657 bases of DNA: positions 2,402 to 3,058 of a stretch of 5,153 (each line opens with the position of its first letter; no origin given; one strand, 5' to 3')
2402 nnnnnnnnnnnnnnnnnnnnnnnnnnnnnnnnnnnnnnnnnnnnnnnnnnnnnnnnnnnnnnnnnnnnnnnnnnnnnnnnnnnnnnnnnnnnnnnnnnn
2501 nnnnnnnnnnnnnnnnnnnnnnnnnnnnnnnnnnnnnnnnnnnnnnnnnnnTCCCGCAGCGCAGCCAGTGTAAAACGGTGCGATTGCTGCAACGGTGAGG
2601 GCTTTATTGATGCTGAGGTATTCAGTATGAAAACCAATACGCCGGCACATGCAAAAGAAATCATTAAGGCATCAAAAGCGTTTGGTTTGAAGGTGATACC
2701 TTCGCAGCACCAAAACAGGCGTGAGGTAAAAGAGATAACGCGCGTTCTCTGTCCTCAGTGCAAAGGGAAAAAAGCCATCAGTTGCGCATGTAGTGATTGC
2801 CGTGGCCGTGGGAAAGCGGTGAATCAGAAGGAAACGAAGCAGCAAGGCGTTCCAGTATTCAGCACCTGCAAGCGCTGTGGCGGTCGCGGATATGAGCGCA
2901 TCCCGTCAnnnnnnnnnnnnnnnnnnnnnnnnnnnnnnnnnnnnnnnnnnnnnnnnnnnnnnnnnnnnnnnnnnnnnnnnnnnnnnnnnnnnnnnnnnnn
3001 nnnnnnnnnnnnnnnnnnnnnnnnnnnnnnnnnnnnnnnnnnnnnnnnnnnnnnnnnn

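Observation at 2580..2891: Q antiterminator carries four DnaJ-like CxxCxGxG zinc-finger repeats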

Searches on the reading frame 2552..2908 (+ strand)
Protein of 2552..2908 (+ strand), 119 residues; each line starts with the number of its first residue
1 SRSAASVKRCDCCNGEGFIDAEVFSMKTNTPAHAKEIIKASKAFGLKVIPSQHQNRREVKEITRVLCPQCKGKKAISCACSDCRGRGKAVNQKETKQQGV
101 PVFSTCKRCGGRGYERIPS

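Call 51: search_solved_structures(query=A2, max_evalue=10, show_alignments=5)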
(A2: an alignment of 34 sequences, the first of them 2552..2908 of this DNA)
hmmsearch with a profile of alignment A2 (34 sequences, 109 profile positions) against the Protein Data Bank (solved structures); distinct sequences matched with E-value up to 10: 14.
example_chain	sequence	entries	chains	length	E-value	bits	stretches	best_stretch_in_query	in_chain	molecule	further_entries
7ubj_A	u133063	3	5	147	3e-11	46.8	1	56-108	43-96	Antitermination protein Q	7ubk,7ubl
4mo1_A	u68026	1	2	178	3.5e-11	46.6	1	54-108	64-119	Antitermination protein Q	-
7ubm_Q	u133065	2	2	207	6.4e-11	45.7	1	54-108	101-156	Antitermination protein Q | Antitermination protein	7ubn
1exk_A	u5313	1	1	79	3.6e-05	27.2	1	54-79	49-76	DNAJ PROTEIN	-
2ctt_A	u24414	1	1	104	0.00063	23.2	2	53-85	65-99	DnaJ homolog subfamily A member 3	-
8xku_R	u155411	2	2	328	0.0087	19.6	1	51-82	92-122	Embryo defective 2737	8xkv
6jzb_A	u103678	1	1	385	0.035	17.6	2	40-103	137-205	Chaperone protein DnaJ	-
7zhs_A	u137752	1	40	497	0.065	16.8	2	45-103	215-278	Ubiquitin-like protein SMT3,DnaJ homolog subfamily A member 2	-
3lcz_A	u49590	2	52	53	0.18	15.4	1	54-84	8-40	Inhibitor of TRAP, regulated by T-BOX (Trp) sequence RtpA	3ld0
1nlt_A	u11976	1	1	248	0.23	15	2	52-98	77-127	Mitochondrial protein import protein MAS5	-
3nyb_B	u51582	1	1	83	0.33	14.5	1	9-73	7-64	Protein AIR2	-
2bx9_A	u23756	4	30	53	0.46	14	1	54-81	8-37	TRYPTOPHAN RNA-BINDING ATTENUATOR PROTEIN-INHIBITORY PROTEIN | Anti-TRAP regulator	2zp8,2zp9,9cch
7aoc_I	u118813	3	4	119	0.75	13.3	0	4-62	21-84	DNA-directed RNA polymerase I subunit RPA12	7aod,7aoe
9ci1_1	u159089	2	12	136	1.6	12.3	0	25-104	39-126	Bundle Sheath Defective 2 | Protein BUNDLE SHEATH DEFECTIVE 2, chloroplastic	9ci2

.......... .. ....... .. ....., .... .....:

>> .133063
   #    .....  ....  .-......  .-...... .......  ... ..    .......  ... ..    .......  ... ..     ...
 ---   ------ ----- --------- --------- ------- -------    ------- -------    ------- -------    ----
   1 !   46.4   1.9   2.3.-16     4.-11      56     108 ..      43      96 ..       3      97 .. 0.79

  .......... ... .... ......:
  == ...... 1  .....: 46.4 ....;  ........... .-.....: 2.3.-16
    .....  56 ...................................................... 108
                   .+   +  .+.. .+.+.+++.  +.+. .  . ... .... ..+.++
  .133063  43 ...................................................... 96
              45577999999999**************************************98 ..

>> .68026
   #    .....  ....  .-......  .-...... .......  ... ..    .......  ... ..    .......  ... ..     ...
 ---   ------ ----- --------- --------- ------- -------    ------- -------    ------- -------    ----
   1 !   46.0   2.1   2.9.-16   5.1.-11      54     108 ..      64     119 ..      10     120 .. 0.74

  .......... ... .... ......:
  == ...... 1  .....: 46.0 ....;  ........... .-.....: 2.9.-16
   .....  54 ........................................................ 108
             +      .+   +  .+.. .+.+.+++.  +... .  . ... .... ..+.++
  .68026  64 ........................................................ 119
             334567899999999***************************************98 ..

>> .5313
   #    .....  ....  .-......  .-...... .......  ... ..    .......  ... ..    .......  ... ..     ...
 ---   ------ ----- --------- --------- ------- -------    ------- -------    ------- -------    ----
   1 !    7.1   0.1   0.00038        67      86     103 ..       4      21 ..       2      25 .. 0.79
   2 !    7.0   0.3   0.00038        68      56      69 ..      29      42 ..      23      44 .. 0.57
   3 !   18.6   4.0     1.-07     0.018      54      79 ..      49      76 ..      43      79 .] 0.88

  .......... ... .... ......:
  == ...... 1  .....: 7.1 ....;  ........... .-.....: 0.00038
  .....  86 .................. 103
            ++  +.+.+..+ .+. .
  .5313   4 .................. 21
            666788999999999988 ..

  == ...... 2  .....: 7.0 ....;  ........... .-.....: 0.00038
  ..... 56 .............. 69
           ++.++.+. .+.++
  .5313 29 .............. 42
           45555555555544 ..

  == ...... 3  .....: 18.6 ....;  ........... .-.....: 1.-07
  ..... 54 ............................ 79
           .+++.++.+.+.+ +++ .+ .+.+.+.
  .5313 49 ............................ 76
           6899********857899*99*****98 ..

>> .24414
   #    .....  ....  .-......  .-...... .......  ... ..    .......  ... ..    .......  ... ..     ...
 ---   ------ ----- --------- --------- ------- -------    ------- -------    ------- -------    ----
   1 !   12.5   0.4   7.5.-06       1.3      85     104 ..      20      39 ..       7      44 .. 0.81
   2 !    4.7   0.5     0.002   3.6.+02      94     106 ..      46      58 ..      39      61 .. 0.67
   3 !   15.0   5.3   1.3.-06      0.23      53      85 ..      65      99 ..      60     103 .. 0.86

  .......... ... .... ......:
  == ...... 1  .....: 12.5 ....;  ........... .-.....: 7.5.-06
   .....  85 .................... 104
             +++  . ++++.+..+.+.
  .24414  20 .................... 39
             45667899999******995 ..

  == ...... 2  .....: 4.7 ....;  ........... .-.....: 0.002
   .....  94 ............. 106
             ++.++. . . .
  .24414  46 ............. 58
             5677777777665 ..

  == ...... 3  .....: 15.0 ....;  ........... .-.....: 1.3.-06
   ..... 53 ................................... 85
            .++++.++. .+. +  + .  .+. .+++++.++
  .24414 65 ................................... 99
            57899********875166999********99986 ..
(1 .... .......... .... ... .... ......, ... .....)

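Call 56: predict_structure(alignment_id=A2)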
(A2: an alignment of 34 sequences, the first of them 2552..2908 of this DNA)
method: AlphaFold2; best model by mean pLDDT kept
length: 119 residues; sequences in the alignment: 34
mean_pLDDT: 93.9   pTM: 0.60
mean pLDDT of the five models: 93.9, 91.4, 90.7, 90.3, 86.4
residues with pLDDT >= 90: 109; 70-90: 10; 50-70: 0; < 50: 0
segments of 3 or more residues with pLDDT < 50: none
pLDDT, mean of each block of 10 residues (from residue 1): 90 96 94 95 93 93 96 95 94 97 95 87
secondary structure, 60 per line:
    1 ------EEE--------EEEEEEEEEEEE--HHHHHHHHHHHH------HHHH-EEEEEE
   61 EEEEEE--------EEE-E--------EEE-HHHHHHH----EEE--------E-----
elements in order: E7-9 E18-29 H32-43 H50-53 E55-66 E75-77 E88-90 H92-98 E103-105

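Call 59: fold_search(model_id=the predicted structure, library=pdb)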
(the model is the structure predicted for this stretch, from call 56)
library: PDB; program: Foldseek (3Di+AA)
matches with E <= 10: 50; with E <= 0.001: 0
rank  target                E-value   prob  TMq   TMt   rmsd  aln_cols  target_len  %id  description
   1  7ubl_A                1.6e-02  1.00  0.30  0.26   1.6        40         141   48  Transcription antitermination factor Qlambda in complex with Q-lambda-binding-element DNA (released 2022-09-28)
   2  4mo1_B                1.8e-02  1.00  0.30  0.25   4.2        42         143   43  Crystal structure of antitermination protein Q from bacteriophage lambda. Northeast Structural Genomics Consortium tar (released 2013-09-25)
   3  7ubj_A                2.4e-02  1.00  0.30  0.24   3.5        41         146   46  Transcription antitermination factor Qlambda, type-I crystal (released 2022-09-28)
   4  7ubj_B                2.5e-02  1.00  0.30  0.25   3.6        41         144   46  Transcription antitermination factor Qlambda, type-I crystal (released 2022-09-28)
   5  7ubm_Q                3.4e-02  1.00  0.30  0.23   1.7        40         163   45  Transcription antitermination complex: "pre-engaged" Qlambda-loading complex (released 2022-09-28)
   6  7ubn_Q                4.3e-02  1.00  0.31  0.19   1.5        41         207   44  Transcription antitermination complex: NusA-containing "engaged" Qlambda-loading complex (released 2022-09-28)
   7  7ubk_B                5.8e-02  1.00  0.32  0.26   1.3        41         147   46  Transcription antitermination factor Qlambda, type-II crystal (released 2022-09-28)
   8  4mo1_A                7.4e-02  1.00  0.30  0.24   3.6        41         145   44  Crystal structure of antitermination protein Q from bacteriophage lambda. Northeast Structural Genomics Consortium tar (released 2013-09-25)
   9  8xku_R                2.2e-01  0.63  0.26  0.13  10.2        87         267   16  Cryo-EM structure of the Ycf2-FtsHi motor complex from Arabidopsis in ATP-bound state (released 2024-09-11)
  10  7zhs_E                7.6e-01  0.10  0.14  0.12   9.9        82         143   16  3D reconstruction of the cylindrical assembly of DnaJA2 delta G/F by imposing D5 symmetry (released 2023-07-26)
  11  7zhs_H                7.6e-01  0.10  0.14  0.12   9.9        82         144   16  3D reconstruction of the cylindrical assembly of DnaJA2 delta G/F by imposing D5 symmetry (released 2023-07-26)
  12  7zhs_A                7.6e-01  0.10  0.14  0.07   9.9        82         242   16  3D reconstruction of the cylindrical assembly of DnaJA2 delta G/F by imposing D5 symmetry (released 2023-07-26)
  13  2vf7_A                1.8e+00  0.77  0.26  0.04   1.6        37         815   24  Crystal structure of UvrA2 from Deinococcus radiodurans (released 2008-12-16)
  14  8psx_C                2.1e+00  0.06  0.16  0.07  18.5       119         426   12  Tilapia Lake Virus polymerase in vRNA elongation state (transcriptase conformation) (released 2023-12-27)
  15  8psn_C                2.1e+00  0.06  0.18  0.07  14.4        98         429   12  Tilapia Lake Virus polymerase in vRNA initiation state (transcriptase conformation) (released 2023-12-27)
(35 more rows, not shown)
